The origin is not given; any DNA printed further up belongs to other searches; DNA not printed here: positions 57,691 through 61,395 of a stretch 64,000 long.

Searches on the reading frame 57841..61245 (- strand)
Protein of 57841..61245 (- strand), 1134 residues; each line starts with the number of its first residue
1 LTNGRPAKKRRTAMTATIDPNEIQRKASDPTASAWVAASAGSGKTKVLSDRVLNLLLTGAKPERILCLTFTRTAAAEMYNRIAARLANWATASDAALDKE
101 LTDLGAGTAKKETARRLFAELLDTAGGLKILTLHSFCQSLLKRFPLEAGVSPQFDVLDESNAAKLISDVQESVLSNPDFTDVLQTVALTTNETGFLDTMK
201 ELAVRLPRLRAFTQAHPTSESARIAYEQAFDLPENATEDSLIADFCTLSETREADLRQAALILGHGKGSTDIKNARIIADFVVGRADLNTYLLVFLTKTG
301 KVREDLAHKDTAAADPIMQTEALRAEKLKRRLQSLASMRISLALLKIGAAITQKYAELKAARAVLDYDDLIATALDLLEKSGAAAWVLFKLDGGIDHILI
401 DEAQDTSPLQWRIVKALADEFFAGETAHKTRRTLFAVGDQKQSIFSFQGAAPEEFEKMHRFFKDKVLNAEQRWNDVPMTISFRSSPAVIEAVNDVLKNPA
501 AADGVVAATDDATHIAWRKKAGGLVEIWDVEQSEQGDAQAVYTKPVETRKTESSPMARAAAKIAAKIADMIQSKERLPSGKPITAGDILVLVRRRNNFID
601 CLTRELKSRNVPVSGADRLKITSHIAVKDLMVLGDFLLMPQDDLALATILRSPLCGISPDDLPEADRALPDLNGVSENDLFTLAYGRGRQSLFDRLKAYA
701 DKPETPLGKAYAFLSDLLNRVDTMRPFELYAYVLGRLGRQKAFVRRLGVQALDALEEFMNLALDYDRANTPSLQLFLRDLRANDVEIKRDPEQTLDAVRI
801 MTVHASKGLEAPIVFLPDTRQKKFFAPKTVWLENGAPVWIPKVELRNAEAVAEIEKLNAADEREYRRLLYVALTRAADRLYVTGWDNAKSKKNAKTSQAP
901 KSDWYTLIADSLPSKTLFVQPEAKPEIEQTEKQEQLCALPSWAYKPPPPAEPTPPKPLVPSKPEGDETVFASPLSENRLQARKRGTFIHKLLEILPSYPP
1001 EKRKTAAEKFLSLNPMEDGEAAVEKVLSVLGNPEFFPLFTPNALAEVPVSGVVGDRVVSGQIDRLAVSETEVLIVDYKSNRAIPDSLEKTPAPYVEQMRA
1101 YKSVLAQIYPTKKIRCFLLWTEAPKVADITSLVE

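Call 74: search_protein_families(library=pfam, proteins=[window:57841-61245:-], max_evalue=0.01)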
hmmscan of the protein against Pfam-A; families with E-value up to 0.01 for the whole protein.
window:57841-61245:- (1134 aa): 6 families
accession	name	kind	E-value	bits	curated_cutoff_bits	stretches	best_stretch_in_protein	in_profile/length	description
PF00580.27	UvrD-helicase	-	1.2e-52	179.7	23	1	21-462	2-270/271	UvrD/REP helicase N-terminal domain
PF13361.12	UvrD_C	-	1.5e-25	90.9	25.6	1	480-883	5-346/350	UvrD-like helicase C-terminal domain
PF13245.12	AAA_19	-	8.4e-13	49.1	25.1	2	33-96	13-71/134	AAA domain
PF13538.12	UvrD_C_2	-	3.5e-12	46.4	27.4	2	859-882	27-51/52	UvrD-like helicase C-terminal domain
PF12705.13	PDDEXK_1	-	1.6e-08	35.2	22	1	977-1121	30-189/247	PD-(D/E)XK nuclease superfamily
PF00270.35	DEAD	-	0.0063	16.7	26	0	22-90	2-73/167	DEAD/DEAH box helicase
